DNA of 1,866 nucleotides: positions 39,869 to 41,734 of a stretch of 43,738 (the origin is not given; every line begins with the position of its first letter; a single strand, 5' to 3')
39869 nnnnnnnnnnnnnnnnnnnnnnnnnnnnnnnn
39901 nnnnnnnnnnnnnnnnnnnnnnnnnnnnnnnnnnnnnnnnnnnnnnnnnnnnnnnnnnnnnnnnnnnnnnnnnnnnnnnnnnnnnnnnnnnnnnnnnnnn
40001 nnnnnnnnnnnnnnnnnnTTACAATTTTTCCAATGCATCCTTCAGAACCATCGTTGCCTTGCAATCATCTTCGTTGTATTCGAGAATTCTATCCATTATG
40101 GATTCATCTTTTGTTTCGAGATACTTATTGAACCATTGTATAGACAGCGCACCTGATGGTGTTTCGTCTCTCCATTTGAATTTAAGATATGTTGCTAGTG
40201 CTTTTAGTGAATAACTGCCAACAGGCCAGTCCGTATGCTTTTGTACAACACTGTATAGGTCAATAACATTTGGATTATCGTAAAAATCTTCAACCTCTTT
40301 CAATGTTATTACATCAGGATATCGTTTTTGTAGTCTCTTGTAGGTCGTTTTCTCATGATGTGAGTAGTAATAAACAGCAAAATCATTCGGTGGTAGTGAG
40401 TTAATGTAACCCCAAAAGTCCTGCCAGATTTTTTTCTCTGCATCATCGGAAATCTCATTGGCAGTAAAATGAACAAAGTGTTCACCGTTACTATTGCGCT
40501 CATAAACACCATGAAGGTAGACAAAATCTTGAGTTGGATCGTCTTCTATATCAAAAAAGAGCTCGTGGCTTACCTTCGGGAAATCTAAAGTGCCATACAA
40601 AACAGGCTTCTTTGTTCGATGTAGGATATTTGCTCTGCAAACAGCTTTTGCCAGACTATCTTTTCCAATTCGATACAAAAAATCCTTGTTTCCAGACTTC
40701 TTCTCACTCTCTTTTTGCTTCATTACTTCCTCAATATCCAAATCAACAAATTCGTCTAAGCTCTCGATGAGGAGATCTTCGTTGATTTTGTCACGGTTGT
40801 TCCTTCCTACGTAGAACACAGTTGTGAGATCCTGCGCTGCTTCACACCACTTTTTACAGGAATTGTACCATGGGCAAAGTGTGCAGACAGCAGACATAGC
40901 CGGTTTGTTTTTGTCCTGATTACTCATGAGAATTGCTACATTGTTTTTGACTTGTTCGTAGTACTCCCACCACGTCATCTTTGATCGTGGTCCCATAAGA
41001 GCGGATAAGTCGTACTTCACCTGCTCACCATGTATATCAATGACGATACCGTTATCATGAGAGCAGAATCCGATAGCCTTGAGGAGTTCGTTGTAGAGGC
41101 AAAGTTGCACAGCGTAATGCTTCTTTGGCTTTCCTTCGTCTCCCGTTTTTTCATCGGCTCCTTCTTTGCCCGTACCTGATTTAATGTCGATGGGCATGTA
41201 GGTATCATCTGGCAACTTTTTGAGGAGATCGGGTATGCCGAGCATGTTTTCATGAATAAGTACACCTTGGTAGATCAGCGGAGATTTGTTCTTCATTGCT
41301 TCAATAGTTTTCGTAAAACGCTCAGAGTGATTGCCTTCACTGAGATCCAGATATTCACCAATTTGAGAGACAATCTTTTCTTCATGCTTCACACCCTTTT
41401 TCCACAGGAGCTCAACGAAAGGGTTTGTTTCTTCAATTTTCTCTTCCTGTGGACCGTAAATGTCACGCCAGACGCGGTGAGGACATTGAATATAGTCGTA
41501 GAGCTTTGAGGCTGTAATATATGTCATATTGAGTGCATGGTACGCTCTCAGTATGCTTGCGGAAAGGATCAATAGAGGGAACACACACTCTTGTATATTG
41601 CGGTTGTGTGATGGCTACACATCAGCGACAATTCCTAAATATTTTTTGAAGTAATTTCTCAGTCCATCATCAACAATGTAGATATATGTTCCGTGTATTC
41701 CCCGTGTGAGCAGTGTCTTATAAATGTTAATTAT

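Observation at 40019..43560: Co-directional MazG-like / GIY-YIG-DUF2075 ATPase / TM0106 RecB-like nuclease string: candidate anti-phage defence module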

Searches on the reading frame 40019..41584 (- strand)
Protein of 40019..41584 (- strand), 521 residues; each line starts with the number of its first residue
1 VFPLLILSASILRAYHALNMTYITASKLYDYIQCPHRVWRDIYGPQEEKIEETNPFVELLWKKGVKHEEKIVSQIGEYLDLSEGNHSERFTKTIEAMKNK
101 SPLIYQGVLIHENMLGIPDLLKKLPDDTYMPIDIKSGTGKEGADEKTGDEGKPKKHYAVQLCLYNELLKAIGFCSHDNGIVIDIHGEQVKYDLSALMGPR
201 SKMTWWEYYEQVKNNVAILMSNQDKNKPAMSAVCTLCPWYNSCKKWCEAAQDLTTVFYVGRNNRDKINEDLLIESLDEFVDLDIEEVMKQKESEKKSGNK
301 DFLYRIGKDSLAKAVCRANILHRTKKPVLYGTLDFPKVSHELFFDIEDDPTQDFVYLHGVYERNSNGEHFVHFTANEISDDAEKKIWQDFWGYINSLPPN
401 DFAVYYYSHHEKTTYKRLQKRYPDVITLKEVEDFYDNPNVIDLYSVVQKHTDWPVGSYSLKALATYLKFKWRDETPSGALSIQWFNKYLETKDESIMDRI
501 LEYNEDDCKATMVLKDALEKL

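Call 3: search_protein_families(library=pfam, proteins=[window:40019-41584:-], max_evalue=0.01)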
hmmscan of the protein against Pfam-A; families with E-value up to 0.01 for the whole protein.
window:40019-41584:- (521 aa): 2 families
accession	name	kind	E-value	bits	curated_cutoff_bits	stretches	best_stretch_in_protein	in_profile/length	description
PF13482.12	RNase_H_2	-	3.6e-28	99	22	1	342-518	1-164/165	RNase_H superfamily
PF11074.14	DUF2779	-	0.0013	19.4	23.3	1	361-450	33-114/126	Domain of unknown function(DUF2779)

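Call 4: search_protein_families(library=padloc, proteins=[window:40019-41584:-], max_evalue=0.01)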
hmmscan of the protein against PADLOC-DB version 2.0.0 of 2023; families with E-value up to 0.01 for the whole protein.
window:40019-41584:- (521 aa): 5 families
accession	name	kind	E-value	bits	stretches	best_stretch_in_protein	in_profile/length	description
PDLC01447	Cas4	-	1e-06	27.3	1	21-246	3-160/161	"CAS-I,CAS-II,CAS-III,CAS-IV,CAS-V,CAS-VI; acquisition_associated"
PDLC01250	Cas4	-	1e-05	23.9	1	24-244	2-168/168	"CAS-I,CAS-II,CAS-III,CAS-IV,CAS-V,CAS-VI; acquisition_associated"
PDLC00943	Cas4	-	1.3e-05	23.2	1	25-244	3-179/180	CRISPR-associated protein Cas4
PDLC00944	Cas4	-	0.00017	19.8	1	25-243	3-176/177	Cas4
PDLC00060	DruK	-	0.0081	13.5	0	112-252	141-268/347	PD-(D/E)XK nuclease superfamily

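Call 5: search_protein_families(library=ncbifam, proteins=[window:40019-41584:-], max_evalue=0.01)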
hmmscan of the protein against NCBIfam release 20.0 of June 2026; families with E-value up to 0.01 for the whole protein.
window:40019-41584:- (521 aa): 2 families
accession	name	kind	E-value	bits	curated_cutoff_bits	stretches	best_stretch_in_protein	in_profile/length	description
TIGR03491.1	TIGR03491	subfamily_domain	6.9e-73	246.2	97.45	1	23-516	1-460/462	TM0106 family RecB-like putative nuclease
TIGR00372.1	cas4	equivalog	5e-05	23.2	65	1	25-244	3-179/180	CRISPR-associated protein Cas4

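Call 29: find_homologous_proteins(query=window:40019-41527:-, max_evalue=1e-10)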
Query window:40019-41527:- (502 aa): 1106 proteins with E <= 1e-10 among 7595 candidates; the best 120 are listed.
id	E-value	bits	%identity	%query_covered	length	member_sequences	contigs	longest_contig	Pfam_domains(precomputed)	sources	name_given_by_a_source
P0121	0.0e+0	1177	100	100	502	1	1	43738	PF13482.13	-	-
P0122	0.0e+0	1017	84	100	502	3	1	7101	PF13482.13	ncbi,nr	ncbi:TM0106 family RecB-like putative nuclease [Patescibacteria group bacterium]|nr:TM0106 family Re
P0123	6.4e-285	964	79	100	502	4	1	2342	PF13482.13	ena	-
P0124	8.9e-278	940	78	100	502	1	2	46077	PF13482.13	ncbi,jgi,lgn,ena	-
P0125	1.1e-274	930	76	100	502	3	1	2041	PF13482.13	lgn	-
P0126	2.5e-270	916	76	100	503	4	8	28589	PF13482.13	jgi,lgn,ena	jgi:uncharacterized protein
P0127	2.6e-268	909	75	100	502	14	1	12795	PF13482.13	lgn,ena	-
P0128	5.7e-267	905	76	100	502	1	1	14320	PF13482.13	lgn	-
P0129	1.2e-265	900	76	96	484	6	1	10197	PF13482.13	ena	-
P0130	1.8e-265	900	73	100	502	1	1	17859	PF12705.14,PF13482.13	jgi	jgi:predicted RecB family nuclease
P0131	1.5e-263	893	74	100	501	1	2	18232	PF13482.13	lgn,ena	-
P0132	5.0e-263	892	74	100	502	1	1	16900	PF13482.13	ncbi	ncbi:MAG: TM0106 family RecB-like putative nuclease [Nitrospirota bacterium]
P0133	1.8e-262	890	73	100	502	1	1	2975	PF13482.13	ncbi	-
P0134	8.3e-261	884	73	100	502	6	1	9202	PF13482.13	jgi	-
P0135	2.2e-259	880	73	100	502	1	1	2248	PF13482.13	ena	-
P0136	1.2e-258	877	73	99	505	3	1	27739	PF13482.13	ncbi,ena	-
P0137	1.3e-258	877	73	100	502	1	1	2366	PF13482.13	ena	-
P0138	1.3e-258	877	73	100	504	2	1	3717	PF13482.13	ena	-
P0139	7.7e-258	874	73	100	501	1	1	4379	PF13482.13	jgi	jgi:predicted RecB family nuclease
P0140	1.6e-256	870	72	100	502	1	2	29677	PF13482.13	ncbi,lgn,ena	-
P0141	5.8e-256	868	73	99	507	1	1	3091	PF13482.13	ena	-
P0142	7.7e-256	868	72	99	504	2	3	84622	PF13482.13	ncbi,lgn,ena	-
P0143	7.8e-256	868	73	99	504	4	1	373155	PF13482.13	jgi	jgi:uncharacterized protein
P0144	1.5e-255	867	72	99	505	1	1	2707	PF13482.13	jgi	jgi:uncharacterized protein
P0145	3.4e-255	866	72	99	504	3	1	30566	PF13482.13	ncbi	-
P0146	2.2e-254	863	72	100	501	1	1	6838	PF13482.13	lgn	-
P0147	2.5e-254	863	71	100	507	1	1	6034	PF13482.13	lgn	-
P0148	1.2e-253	861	72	99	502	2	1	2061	PF13482.13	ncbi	-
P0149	2.9e-253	859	71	100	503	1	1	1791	PF12705.14,PF13482.13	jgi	jgi:predicted RecB family nuclease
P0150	3.3e-253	859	72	100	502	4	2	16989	PF13482.13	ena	-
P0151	3.9e-252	856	71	100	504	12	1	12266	PF13482.13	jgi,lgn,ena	-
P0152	1.6e-251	854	71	99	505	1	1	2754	PF13482.13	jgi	-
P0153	2.5e-251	853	71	100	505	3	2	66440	PF12705.14,PF13482.13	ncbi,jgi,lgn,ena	-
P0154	6.7e-251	852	70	100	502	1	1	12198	PF13482.13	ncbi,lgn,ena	-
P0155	1.2e-250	851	71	100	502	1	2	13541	PF13482.13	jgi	jgi:predicted RecB family nuclease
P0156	2.0e-250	850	71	99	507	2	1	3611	PF13482.13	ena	-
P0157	3.7e-250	849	71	99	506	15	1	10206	PF13482.13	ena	-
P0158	7.4e-250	848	71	100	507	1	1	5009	PF13482.13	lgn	-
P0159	2.9e-249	846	69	100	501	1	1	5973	PF12705.14,PF13482.13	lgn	-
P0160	5.3e-249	845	72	100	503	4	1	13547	PF12705.14,PF13482.13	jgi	jgi:predicted RecB family nuclease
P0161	1.7e-248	844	70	99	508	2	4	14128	PF13482.13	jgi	jgi:predicted RecB family nuclease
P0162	3.3e-248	843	70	99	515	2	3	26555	PF13482.13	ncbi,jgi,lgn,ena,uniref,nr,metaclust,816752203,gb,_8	ncbi:MAG TPA: TM0106 family RecB-like putative nuclease [Marinobacter sp.]|uniref:YprB ribonuclease 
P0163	1.4e-247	841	71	100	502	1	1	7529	PF13482.13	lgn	-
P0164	1.5e-246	837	70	99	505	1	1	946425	PF13482.13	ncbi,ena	-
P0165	1.5e-245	834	69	100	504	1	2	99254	PF13482.13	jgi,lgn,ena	-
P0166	3.5e-245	833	69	100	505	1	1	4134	PF12705.14,PF13482.13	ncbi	-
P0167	4.8e-245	832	69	99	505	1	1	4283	PF13482.13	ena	-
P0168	5.5e-245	832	70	100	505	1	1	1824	PF13482.13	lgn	-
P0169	6.2e-245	832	70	100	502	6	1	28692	PF12705.14,PF13482.13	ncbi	ncbi:TM0106 family RecB-like putative nuclease [Patescibacteria group bacterium]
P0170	1.9e-244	830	68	100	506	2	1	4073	PF13482.13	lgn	-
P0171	2.8e-244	830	69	99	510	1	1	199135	PF12705.14,PF13482.13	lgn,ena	-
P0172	4.0e-244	829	70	100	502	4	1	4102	PF13482.13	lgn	-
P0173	1.2e-243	828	69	100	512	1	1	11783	PF13482.13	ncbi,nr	ncbi:TM0106 family RecB-like putative nuclease [Candidatus Gracilibacteria bacterium]|nr:TM0106 fami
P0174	3.2e-243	826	68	100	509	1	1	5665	PF13482.13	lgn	-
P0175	1.8e-242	824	69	100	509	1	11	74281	PF13482.13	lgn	-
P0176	3.4e-242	823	69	99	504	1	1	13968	PF13482.13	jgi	jgi:uncharacterized protein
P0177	7.0e-242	822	67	100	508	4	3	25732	PF13482.13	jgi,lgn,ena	jgi:uncharacterized protein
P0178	7.2e-242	822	67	100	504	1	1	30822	PF12705.14,PF13482.13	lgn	-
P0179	8.0e-242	822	67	100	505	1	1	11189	PF13482.13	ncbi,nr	ncbi:TM0106 family RecB-like putative nuclease [Candidatus Peregrinibacteria bacterium]|nr:TM0106 fa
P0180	1.3e-241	821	72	93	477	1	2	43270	PF13482.13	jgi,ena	-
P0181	3.0e-241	820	69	100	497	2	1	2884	PF13482.13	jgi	-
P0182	3.3e-241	820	69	100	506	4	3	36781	PF13482.13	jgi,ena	-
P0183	1.7e-240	817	69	100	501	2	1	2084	PF13482.13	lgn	-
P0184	7.2e-240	815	69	100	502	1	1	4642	PF12705.14,PF13482.13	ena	-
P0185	1.1e-239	815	69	100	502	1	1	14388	PF13482.13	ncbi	ncbi:TM0106 family RecB-like putative nuclease [Pseudomonadota bacterium]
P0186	1.3e-239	814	69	100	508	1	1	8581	PF13482.13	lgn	-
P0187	3.1e-239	813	70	96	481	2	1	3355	PF12705.14,PF13482.13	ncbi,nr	ncbi:MAG TPA: hypothetical protein DCY00_04095 [Actinobacteria bacterium]|nr:hypothetical protein [A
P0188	8.8e-239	812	66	100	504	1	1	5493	PF13482.13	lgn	-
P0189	1.3e-238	811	68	99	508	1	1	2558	PF12705.14,PF13482.13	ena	-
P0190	3.7e-238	810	67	100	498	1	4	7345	PF13482.13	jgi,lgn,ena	-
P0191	7.0e-238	809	67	100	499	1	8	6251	PF13482.13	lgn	-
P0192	1.3e-237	808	68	98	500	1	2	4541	PF12705.14,PF13482.13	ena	-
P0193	1.6e-237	807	68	100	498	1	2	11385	PF13482.13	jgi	-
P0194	1.7e-237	807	68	100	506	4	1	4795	PF13482.13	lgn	-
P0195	3.8e-237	806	68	100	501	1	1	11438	PF12705.14,PF13482.13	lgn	-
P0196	6.6e-237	805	66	100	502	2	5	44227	PF13482.13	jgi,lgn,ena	-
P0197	1.7e-236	804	67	100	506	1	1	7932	PF13482.13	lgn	-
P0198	2.0e-236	804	66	100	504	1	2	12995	PF12705.14,PF13482.13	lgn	-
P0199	6.8e-236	802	67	100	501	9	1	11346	PF13482.13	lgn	-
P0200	7.7e-236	802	68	100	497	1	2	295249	PF13482.13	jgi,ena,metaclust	metaclust:\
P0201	7.3e-235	799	67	100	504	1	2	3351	PF12705.14,PF13482.13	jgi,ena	-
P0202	7.7e-235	799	66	100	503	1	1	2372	PF13482.13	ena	-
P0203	8.7e-235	798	68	100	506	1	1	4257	PF12705.14,PF13482.13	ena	-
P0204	2.6e-234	797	66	100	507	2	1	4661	PF12705.14,PF13482.13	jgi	-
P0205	5.5e-234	796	67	100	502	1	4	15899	PF12705.14,PF13482.13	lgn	-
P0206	6.8e-233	792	66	99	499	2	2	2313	PF13482.13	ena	-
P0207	1.2e-232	791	66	100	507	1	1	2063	PF12705.14,PF13482.13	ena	-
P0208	2.2e-231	787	65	100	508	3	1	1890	PF13482.13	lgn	-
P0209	3.9e-231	786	66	99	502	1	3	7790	PF13482.13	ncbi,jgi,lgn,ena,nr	ncbi:MAG TPA: TM0106 family RecB-like putative nuclease [Alphaproteobacteria bacterium]|nr:TM0106 fa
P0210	1.8e-230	784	65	100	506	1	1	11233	PF13482.13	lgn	-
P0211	6.6e-230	782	65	99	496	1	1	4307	PF13482.13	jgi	jgi:predicted RecB family nuclease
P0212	9.4e-230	782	67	100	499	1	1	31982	PF13482.13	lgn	-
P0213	1.5e-229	781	64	99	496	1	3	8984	PF12705.14,PF13482.13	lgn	-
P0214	5.4e-229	779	63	100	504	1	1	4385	PF12705.14,PF13482.13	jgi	jgi:predicted RecB family nuclease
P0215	6.4e-229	779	66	99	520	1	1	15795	PF12705.14,PF13482.13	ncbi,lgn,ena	-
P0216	8.2e-229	779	65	100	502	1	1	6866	PF13482.13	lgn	-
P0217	8.4e-229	779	64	99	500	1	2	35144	PF13482.13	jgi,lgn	-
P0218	5.1e-228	776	65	99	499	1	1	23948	PF13482.13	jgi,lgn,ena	-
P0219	6.1e-228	776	65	100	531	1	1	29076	PF12705.14,PF13482.13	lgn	-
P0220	6.8e-228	776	65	99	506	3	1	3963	PF12705.14,PF13482.13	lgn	-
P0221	3.5e-227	773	65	99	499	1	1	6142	PF13482.13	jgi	jgi:predicted RecB family nuclease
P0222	8.3e-227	772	64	99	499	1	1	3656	PF13482.13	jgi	jgi:predicted RecB family nuclease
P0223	2.1e-226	771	64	100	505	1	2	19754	PF13482.13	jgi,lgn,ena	-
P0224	3.5e-226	770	65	99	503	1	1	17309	PF13482.13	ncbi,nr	ncbi:MAG: TM0106 family RecB-like putative nuclease [Candidatus Moranbacteria bacterium]|nr:TM0106 f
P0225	5.7e-226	769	61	100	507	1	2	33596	PF13482.13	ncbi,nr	ncbi:TM0106 family RecB-like putative nuclease [bacterium]|nr:MAG: TM0106 family RecB-like putative 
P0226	1.4e-225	768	64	100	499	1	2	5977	PF13482.13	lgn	-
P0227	5.9e-225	766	63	100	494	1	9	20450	PF13482.13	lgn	-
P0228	8.0e-225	766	64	100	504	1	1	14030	PF12705.14,PF13482.13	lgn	-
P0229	8.8e-225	765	62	100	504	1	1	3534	PF13482.13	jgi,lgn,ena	-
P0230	1.0e-224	765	65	99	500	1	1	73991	PF13482.13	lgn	-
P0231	1.1e-224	765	64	100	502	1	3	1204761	PF12705.14,PF13482.13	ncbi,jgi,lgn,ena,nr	ncbi:TM0106 family RecB-like putative nuclease [Candidatus Peregrinibacteria bacterium]|jgi:predicte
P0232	1.5e-224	765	64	100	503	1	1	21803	PF12705.14,PF13482.13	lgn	-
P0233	3.1e-224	764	64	99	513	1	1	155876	PF12705.14,PF13482.13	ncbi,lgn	-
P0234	7.5e-224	762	65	99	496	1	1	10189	PF12705.14,PF13482.13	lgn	-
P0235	1.7e-223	761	61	100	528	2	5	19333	PF12705.14,PF13482.13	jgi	-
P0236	6.2e-223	759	64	100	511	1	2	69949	PF12705.14,PF13482.13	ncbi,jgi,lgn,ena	ncbi:MAG: TM0106 family RecB-like putative nuclease [Candidatus Berkelbacteria bacterium]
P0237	1.9e-222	758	65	100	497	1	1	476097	PF12705.14,PF13482.13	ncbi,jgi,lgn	ncbi:MAG: TM0106 family RecB-like putative nuclease [Candidatus Paceibacterota bacterium]|jgi:predic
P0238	3.2e-222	757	63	100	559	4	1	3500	PF12705.14,PF13482.13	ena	-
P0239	4.7e-222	756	65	100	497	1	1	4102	PF12705.14,PF13482.13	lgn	-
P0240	8.0e-222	756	64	97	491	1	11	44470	PF12705.14,PF13482.13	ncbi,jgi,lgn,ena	-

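Call 31: find_related_loci(query=A2, collection=metagenome_contigs, flank=8000)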
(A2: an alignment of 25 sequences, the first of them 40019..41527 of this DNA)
Query A2 (502 aa) in metagenome_contigs; peptide patterns used: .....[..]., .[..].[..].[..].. (x = any residue, [..] = any of these).
436 stretches matched a pattern; 268 encode a relative of the query (tblastn E <= 1e-3); the best 80 are kept; 80 distinct loci.
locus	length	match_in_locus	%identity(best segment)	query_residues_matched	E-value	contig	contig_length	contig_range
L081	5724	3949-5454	84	1-502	0e+0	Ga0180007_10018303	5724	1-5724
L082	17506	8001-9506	80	1-502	0e+0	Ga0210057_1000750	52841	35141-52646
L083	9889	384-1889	76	1-502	0e+0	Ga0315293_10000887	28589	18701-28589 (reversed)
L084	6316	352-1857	76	1-502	0e+0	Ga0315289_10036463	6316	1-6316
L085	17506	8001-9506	78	1-502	0e+0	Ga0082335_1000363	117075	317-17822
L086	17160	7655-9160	78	1-502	0e+0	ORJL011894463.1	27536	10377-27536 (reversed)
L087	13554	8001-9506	76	1-502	0e+0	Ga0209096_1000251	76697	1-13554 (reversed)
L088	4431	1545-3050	77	1-502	0e+0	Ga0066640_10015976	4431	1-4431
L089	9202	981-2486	73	1-502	0e+0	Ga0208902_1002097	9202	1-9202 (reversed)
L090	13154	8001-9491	73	4-499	0e+0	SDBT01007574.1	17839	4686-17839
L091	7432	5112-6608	72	4-502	0e+0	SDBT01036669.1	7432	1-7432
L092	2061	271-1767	72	4-502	0e+0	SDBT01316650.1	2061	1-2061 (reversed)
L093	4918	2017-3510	72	4-502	0e+0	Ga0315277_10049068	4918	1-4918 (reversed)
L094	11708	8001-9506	71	1-502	0e+0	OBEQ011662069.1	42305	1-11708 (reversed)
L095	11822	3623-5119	70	4-502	0e+0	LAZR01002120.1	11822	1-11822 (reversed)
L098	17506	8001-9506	69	1-502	0e+0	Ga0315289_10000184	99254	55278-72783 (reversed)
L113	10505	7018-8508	66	1-502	0e+0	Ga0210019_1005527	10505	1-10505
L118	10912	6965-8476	64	1-502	0e+0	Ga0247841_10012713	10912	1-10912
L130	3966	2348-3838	62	1-502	0e+0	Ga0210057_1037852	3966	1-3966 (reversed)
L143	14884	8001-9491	61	1-502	0e+0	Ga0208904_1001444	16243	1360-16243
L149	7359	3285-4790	62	1-502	0e+0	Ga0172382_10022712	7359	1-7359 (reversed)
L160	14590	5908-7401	59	1-502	0e+0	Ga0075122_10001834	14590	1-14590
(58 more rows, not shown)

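Call 35: search_protein_families(library=pfam, proteins=[L118:3664-5124:-, L113:2434-5430:+, L160:9236-10558:-, L095:5966-6601:+, L160:1323-5906:+, L085:4659-7901:-, L143:4956-7532:+, L098:9688-12129:+, L149:4988-5449:+, L130:3-2240:+], max_evalue=0.00001)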
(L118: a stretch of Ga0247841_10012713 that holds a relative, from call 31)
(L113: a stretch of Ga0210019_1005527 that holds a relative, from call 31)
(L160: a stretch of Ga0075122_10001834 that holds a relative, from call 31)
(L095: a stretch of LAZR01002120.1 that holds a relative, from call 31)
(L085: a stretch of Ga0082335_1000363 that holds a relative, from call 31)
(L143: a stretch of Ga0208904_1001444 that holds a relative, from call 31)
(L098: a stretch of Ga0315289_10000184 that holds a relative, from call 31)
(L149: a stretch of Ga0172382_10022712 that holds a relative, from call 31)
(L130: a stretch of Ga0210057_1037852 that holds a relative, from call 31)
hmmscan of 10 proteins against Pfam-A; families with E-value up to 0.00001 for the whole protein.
L118:3664-5124:- (486 aa): 3 families
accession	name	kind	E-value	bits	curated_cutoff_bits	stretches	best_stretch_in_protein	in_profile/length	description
PF01555.25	N6_N4_Mtase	-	4.2e-52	177.7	26.7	1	240-473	1-220/221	DNA methylase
PF00717.28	Peptidase_S24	-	2.2e-31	108.4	23.3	1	76-191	1-116/116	Peptidase S24-like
PF01726.22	LexA_DNA_bind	-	7.8e-16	58.1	23.7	1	2-63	4-65/65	LexA DNA binding domain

L113:2434-5430:+ (998 aa): 4 families
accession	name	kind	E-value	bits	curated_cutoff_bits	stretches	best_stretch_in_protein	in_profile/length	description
PF07669.17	Eco57I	-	2.6e-36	125.7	25.3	1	446-617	1-171/171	Eco57I restriction-modification methylase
PF02384.22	N6_Mtase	-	2.8e-14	53.6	20.4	1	323-658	3-260/311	N-6 DNA Methylase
PF20473.4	MmeI_Mtase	-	1.6e-09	37.8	27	1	385-572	17-187/259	MmeI, DNA-methyltransferase domain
PF04313.20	HSDR_N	-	6.9e-07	29.8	25.1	0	30-140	2-193/198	Type I restriction enzyme R protein N terminus (HSDR_N)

L160:9236-10558:- (440 aa): 3 families
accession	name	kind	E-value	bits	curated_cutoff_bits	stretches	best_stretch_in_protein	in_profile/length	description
PF00239.26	Resolvase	-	4e-21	76.1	23.3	1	22-166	3-143/145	Resolvase, N terminal domain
PF07508.19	Recombinase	-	4.8e-13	49.7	21.1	1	194-283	2-100/102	Recombinase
PF13408.12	Zn_ribbon_recom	-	7.8e-08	33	25.3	1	297-352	2-51/58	Recombinase zinc beta ribbon domain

L095:5966-6601:+ (211 aa): 0 families

L160:1323-5906:+ (1527 aa): 5 families
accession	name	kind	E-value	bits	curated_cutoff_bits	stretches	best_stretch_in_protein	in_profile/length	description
PF13087.12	AAA_12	-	6.4e-21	75.3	27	1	1061-1241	17-191/195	AAA domain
PF13086.12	AAA_11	-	1.1e-15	58.6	27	2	454-614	2-147/257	AAA domain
PF01396.24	Zn_ribbon_Top1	-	3e-12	46.6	32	1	1493-1526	2-35/39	Topoisomerase DNA binding C4 zinc finger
PF13604.12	AAA_30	-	1e-10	42.1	27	0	454-518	2-66/191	AAA domain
PF13245.12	AAA_19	-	1.3e-07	32.3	25.1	0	469-521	10-64/134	AAA domain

L085:4659-7901:- (1080 aa): 2 families
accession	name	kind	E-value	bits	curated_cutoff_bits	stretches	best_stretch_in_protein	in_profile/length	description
PF07669.17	Eco57I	-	3.2e-11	44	25.3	1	458-709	1-155/171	Eco57I restriction-modification methylase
PF02384.22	N6_Mtase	-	8.7e-11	42.1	20.4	1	373-507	2-121/311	N-6 DNA Methylase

L143:4956-7532:+ (858 aa): 2 families
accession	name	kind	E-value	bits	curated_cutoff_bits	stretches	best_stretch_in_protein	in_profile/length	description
PF04851.21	ResIII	-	4.8e-33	114.8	22.5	1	35-231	2-163/164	Type III restriction enzyme, res subunit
PF00270.35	DEAD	-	9e-08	32.5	26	1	66-231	18-161/167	DEAD/DEAH box helicase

L098:9688-12129:+ (813 aa): 2 families
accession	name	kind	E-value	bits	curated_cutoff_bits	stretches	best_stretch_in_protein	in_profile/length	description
PF02384.22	N6_Mtase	-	4e-102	342.1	20.4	1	137-447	3-309/311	N-6 DNA Methylase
PF12161.14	HsdM_N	-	1.3e-14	55.4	24.5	1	10-122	3-135/135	HsdM N-terminal domain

L149:4988-5449:+ (153 aa): 0 families

L130:3-2240:+ (745 aa): 4 families
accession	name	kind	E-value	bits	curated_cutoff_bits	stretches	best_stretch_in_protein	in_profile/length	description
PF18766.7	SWI2_SNF2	-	9.9e-55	186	26.7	1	1-189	31-219/221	SWI2/SNF2 ATPase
PF11867.13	T1RH-like_C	-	2.1e-34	119.9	26.8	1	409-705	3-304/329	Type I restriction enzyme HindI endonuclease subunit-like, C-terminal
PF22679.2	T1R_D3-like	-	1.1e-20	75.1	27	1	232-389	5-156/158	Type I restriction enzyme subunit R domain 3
PF04851.21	ResIII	-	3.3e-09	37.3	22.5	1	11-124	46-162/164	Type III restriction enzyme, res subunit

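Call 39: search_solved_structures(query=window:40019-41527:-, max_evalue=0.01)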
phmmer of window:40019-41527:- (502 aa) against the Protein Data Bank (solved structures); distinct sequences matched with E-value up to 0.01: 0.
